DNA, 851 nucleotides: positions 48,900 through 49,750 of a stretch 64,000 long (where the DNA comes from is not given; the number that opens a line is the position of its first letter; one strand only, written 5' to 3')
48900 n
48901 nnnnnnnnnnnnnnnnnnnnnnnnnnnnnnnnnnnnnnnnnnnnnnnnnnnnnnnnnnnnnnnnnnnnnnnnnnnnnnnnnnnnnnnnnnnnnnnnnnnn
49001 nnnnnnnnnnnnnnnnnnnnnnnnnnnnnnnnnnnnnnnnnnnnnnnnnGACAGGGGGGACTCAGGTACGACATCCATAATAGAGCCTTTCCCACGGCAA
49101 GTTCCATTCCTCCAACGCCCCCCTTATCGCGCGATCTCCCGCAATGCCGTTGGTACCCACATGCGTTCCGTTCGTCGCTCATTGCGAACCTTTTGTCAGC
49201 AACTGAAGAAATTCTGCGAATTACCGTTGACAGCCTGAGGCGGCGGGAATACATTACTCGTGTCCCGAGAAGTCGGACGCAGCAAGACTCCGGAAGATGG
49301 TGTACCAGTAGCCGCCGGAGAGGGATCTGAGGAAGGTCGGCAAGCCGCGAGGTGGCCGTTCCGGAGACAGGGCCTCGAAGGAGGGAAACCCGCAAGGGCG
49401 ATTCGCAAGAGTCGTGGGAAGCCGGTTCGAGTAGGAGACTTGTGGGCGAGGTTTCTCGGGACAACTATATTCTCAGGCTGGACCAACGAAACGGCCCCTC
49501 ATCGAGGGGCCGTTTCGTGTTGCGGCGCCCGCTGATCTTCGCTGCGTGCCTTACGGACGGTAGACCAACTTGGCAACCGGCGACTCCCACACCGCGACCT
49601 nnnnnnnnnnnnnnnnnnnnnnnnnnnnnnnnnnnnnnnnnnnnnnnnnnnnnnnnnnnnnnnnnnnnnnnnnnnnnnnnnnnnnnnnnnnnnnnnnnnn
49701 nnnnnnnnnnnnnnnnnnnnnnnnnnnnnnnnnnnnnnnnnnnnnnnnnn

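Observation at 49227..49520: Stand-alone structured RNA candidate with its own strong promoter and terminator; class unknown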

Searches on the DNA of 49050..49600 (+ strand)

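Call 4: search_rna_families(source=window, start=49050, end=49600, threshold=evalue, max_evalue=10, show_alignments=3)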
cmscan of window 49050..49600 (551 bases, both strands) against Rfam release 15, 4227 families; matches with E-value up to 10: 4.
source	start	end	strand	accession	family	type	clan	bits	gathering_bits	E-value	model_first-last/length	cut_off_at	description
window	49492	49542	-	RF02236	asX2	Gene; sRNA;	-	18.8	70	0.32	1-87/87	no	Xanthomonas sRNA asX2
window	49471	49506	-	RF01275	sR22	Gene; snRNA; snoRNA; CD-box;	-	16.2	40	1.4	1-58/58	no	Small nucleolar RNA sR22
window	49485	49520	-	RF04119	MIR1858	Gene; miRNA;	-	15.8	137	6.5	1-197/197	no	MIR1858 microRNA precursor family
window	49486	49518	+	RF04104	MIR918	Gene; miRNA;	-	14.8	268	3.9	1-265/265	no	MIR918 microRNA precursor family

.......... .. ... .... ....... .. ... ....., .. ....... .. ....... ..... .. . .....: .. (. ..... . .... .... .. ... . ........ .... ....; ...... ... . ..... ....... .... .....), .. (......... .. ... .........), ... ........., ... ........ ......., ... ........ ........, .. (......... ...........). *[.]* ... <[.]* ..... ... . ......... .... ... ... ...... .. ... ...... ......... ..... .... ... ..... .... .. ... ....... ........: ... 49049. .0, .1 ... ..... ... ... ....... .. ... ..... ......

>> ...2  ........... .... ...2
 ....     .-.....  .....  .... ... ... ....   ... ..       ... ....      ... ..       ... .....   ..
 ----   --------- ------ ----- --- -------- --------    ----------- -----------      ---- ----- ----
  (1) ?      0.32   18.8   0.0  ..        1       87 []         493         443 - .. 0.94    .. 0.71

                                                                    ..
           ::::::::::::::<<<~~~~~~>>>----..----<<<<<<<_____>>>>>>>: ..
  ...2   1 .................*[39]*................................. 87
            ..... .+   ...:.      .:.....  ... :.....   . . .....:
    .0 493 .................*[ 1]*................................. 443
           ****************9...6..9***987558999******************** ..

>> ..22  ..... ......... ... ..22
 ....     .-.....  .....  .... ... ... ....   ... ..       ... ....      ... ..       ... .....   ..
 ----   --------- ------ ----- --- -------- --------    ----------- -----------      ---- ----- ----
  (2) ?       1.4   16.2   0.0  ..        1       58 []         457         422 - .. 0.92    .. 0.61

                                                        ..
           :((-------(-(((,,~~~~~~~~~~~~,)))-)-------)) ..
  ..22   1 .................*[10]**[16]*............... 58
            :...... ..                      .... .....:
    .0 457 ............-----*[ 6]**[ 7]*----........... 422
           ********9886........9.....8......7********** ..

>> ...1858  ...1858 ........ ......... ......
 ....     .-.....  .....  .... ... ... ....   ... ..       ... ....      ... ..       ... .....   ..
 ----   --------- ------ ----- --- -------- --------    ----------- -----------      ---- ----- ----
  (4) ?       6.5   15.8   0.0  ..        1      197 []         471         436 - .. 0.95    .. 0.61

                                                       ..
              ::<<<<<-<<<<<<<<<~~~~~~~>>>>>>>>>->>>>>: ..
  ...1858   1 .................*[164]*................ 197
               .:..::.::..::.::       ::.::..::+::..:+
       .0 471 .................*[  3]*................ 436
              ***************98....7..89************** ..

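Call 24: build_rna_model(alignment_id=A2, structure=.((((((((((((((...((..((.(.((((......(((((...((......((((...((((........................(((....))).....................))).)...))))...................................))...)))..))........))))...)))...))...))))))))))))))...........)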
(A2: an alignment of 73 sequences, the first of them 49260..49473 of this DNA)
Model R1 built from alignment A2 (73 sequences, 229 columns); structure: as given.
model positions 184; base pairs 41; branch points 0; effective number of sequences 2.55; information 0.59 bits per position. Calibrated on 0.2 Mb of random sequence (short: E-values are rough).
structure used (alignment columns):
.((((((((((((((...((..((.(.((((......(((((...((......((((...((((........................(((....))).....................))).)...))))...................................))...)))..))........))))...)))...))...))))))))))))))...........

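Call 25: search_with_rna_model(model_id=R1, sources=[window, L001, L002, L003, L004, L005, L006, L007, L008, L009, L010, L011, L012, L013, L014, L015, L016, L017, L018, L019, L020, L021, L022, L023, L024, L025, L026, L027, L028, L029, L030, L031, L032, L033, L034, L035, L036, L037, L038, L039, L040, L041, L042, L043, L044, L045, L046, L047, L048, L049, L050, L051, L052, L053, L054, L055, L056, L057, L058, L059, L060, L061, L062, L063, L064, L065, L066, L067, L068, L069, L070, L071, L072, L073, L074, L075, L076, L077, L078, L079, L080], max_evalue=1, make_alignment=true)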
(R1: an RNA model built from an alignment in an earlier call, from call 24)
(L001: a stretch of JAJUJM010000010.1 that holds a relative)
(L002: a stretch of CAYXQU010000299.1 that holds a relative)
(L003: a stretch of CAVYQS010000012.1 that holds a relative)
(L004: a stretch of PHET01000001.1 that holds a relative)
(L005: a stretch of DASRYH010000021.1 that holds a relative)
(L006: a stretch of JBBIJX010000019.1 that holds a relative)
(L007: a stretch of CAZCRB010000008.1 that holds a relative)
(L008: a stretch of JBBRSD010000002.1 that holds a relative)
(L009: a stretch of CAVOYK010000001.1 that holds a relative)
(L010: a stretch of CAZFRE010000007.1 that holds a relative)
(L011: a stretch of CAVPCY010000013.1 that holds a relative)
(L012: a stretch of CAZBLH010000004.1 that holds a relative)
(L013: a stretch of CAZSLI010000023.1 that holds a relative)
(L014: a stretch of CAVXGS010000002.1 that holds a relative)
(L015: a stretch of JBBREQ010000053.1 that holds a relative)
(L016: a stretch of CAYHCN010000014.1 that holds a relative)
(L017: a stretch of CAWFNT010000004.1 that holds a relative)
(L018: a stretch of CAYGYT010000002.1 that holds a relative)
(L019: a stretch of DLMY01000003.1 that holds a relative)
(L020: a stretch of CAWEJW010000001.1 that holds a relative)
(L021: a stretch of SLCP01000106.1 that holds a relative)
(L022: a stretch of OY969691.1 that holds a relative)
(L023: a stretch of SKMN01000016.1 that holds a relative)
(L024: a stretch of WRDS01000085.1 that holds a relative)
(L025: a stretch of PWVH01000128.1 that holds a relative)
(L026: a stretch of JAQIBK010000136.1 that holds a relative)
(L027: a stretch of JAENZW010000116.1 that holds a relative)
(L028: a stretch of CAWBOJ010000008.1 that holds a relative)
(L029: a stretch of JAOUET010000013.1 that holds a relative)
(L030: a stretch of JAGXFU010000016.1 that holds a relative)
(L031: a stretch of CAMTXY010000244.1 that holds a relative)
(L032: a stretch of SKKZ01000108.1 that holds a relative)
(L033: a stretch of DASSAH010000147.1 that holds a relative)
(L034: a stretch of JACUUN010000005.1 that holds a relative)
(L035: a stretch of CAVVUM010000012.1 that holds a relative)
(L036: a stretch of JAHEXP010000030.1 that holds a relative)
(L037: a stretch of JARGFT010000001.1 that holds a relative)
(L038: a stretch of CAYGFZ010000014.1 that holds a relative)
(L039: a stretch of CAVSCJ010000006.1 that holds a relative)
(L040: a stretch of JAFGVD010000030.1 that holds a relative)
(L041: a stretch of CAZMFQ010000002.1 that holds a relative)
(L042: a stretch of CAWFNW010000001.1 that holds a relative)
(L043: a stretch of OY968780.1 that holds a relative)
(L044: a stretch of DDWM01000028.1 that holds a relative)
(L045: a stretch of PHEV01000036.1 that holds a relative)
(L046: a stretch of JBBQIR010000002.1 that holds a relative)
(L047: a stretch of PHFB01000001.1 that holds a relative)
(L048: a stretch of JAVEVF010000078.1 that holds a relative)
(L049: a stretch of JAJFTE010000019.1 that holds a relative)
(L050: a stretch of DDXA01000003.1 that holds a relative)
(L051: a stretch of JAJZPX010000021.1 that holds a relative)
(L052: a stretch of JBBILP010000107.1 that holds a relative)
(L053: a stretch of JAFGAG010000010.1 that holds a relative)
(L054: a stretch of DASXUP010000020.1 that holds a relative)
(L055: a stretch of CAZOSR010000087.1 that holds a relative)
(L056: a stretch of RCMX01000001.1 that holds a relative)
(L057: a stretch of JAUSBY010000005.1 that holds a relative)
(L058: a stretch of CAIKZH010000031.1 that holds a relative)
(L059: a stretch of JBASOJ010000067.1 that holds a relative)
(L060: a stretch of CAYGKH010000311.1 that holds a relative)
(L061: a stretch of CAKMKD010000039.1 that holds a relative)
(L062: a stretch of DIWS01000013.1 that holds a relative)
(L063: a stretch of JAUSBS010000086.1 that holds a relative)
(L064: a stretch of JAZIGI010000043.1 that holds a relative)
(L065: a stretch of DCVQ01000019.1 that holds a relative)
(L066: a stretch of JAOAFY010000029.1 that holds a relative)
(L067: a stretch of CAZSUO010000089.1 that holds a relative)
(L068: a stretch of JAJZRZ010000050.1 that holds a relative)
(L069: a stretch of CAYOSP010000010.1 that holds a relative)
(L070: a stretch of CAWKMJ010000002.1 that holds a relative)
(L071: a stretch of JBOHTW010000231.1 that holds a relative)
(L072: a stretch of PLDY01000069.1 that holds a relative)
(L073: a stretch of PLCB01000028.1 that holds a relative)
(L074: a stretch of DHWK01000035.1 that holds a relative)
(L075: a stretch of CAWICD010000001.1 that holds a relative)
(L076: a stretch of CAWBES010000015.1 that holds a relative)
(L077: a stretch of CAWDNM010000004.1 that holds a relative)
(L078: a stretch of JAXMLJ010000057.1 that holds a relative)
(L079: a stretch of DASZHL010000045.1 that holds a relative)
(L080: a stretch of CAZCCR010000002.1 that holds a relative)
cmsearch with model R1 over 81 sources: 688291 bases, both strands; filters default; matches with E-value up to 1: 86.
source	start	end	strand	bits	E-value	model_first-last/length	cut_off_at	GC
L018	3577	3760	-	177.3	1.7e-44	1-184/184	no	0.61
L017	3581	3764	-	175.3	5.4e-44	1-184/184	no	0.59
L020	3581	3764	-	174.5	9.2e-44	1-184/184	no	0.6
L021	3576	3757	-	173.7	1.4e-43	1-184/184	no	0.64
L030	3568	3748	-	173.2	2e-43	1-184/184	no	0.57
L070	3589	3769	-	172.7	2.6e-43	1-184/184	no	0.62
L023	3567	3748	-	172.3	3.4e-43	1-184/184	no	0.61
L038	3568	3749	-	172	4.1e-43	1-184/184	no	0.59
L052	2084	2267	-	171.3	6.1e-43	1-184/184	no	0.6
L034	3580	3761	-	171.2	6.6e-43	1-184/184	no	0.62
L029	187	367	-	170.1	1.3e-42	1-184/184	no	0.62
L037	3582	3762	-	169.1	2.4e-42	1-184/184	no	0.61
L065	3558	3740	-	168.4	3.5e-42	1-184/184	no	0.61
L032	427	608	-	167.8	5e-42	1-184/184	no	0.59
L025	3581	3762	-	166.9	8.6e-42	1-184/184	no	0.62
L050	3574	3757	-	166.7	1e-41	1-184/184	no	0.59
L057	3574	3757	-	166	1.5e-41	1-184/184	no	0.59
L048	1739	1919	-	165.3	2.3e-41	1-184/184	no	0.64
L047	3546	3729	-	164.5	3.8e-41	1-184/184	no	0.6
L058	4793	4978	+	164.1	4.7e-41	1-184/184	no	0.65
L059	3573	3755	-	164.1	4.7e-41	1-184/184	no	0.61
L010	3584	3770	-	163.3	7.8e-41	1-184/184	no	0.61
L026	3574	3755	-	163.2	8.2e-41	1-184/184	no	0.58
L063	3567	3750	-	163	9.2e-41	1-184/184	no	0.6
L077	3529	3715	-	163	9.3e-41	1-184/184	no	0.61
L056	3546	3729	-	162.9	9.7e-41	1-184/184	no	0.6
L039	4812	4998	+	162.4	1.4e-40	1-184/184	no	0.6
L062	3572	3754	-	161.9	1.7e-40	1-184/184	no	0.6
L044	3546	3729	-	161.6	2.1e-40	1-184/184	no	0.57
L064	3534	3715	-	161.3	2.6e-40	1-184/184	no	0.63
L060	435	617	-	160.8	3.5e-40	1-184/184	no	0.59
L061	3546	3728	-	160.8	3.5e-40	1-184/184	no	0.58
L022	4844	5030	+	160.5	4.1e-40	1-184/184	no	0.63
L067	3525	3706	-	159.5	7.5e-40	1-184/184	no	0.63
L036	4833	5019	+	159.4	8.2e-40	1-184/184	no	0.6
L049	3546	3729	-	159.4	8.3e-40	1-184/184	no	0.6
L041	3546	3726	-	158.3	1.6e-39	1-184/184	no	0.61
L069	3690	3871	-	158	1.8e-39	1-184/184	no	0.61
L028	3567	3747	-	158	1.9e-39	1-184/184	no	0.6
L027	2521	2701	-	157.9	2e-39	1-184/184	no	0.61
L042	3575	3757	-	157.8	2.1e-39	1-184/184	no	0.62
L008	3583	3768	-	156.4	4.9e-39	1-184/184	no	0.62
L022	3534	3718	-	156.3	5.1e-39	1-184/184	no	0.61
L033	135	315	-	154.2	1.9e-38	1-184/184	no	0.65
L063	6115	6300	+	154.1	1.9e-38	1-184/184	no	0.6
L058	3566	3750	-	153.2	3.5e-38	1-184/184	no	0.62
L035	3598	3783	-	152.3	5.9e-38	1-184/184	no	0.59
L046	658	839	-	150.9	1.4e-37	1-184/184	no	0.57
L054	3734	3919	+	149.8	2.7e-37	1-184/184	no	0.6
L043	4831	5016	+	149.5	3.1e-37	1-184/184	no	0.56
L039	3521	3707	-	149.3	3.7e-37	1-184/184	no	0.6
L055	3557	3738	-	148.5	5.8e-37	1-184/184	no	0.61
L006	3574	3785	-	148.3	6.5e-37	1-184/184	no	0.65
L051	3735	3919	+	148.3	6.6e-37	1-184/184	no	0.58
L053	3552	3734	-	147.9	8.2e-37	1-184/184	no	0.63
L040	3559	3739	-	147.3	1.2e-36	1-184/184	no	0.56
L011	3570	3784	-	146.7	1.7e-36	1-184/184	no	0.64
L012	3585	3773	-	146.4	2.1e-36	1-184/184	no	0.6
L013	3597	3783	-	145.8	3e-36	1-184/184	no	0.61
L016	3539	3726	-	143.1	1.5e-35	1-184/184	no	0.65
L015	3567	3785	-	143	1.6e-35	1-184/184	no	0.62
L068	908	1088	-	143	1.6e-35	1-184/184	no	0.63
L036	3643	3830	+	142.8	1.8e-35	1-184/184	no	0.6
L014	3539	3727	-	142.7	1.9e-35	1-184/184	no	0.66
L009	3570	3784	-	141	5.5e-35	1-184/184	no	0.62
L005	3595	3781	-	140.9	5.8e-35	1-184/184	no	0.6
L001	3571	3783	-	138.7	2.2e-34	1-184/184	no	0.62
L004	3567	3784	-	137.8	3.6e-34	1-184/184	no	0.64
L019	3547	3727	-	137.2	5.3e-34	1-184/184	no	0.61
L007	3575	3786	-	136.4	8.7e-34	1-184/184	no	0.6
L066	3612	3785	-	129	7.6e-32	1-184/184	no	0.66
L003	3571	3784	-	128.4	1.1e-31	1-184/184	no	0.64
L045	1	95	-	73.1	3.4e-17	1-95/184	3'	0.64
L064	3543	3724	+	19.9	0.0029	1-184/184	no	0.63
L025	3590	3771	+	15.1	0.054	1-184/184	no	0.63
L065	3567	3749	+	14.4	0.084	1-184/184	no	0.62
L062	3581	3763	+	13.5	0.14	1-184/184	no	0.61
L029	196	376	+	12.4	0.27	1-184/184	no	0.62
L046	2533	2618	+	12.3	0.28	1-184/184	no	0.73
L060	444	626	+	12.3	0.29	1-184/184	no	0.59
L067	3534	3715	+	12.1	0.33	1-184/184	no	0.64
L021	3585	3766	+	11.8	0.39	1-184/184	no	0.64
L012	3980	4068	+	11.4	0.49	1-184/184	no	0.55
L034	3589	3770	+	10.6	0.83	1-184/184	no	0.63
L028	2002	2081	+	10.5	0.84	45-129/184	no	0.61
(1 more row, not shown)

Alignment A3: 86 matches aligned to the model, 384 columns, each read 5' to 3' on its own strand. Consensus structure (alignment columns), stored with it:
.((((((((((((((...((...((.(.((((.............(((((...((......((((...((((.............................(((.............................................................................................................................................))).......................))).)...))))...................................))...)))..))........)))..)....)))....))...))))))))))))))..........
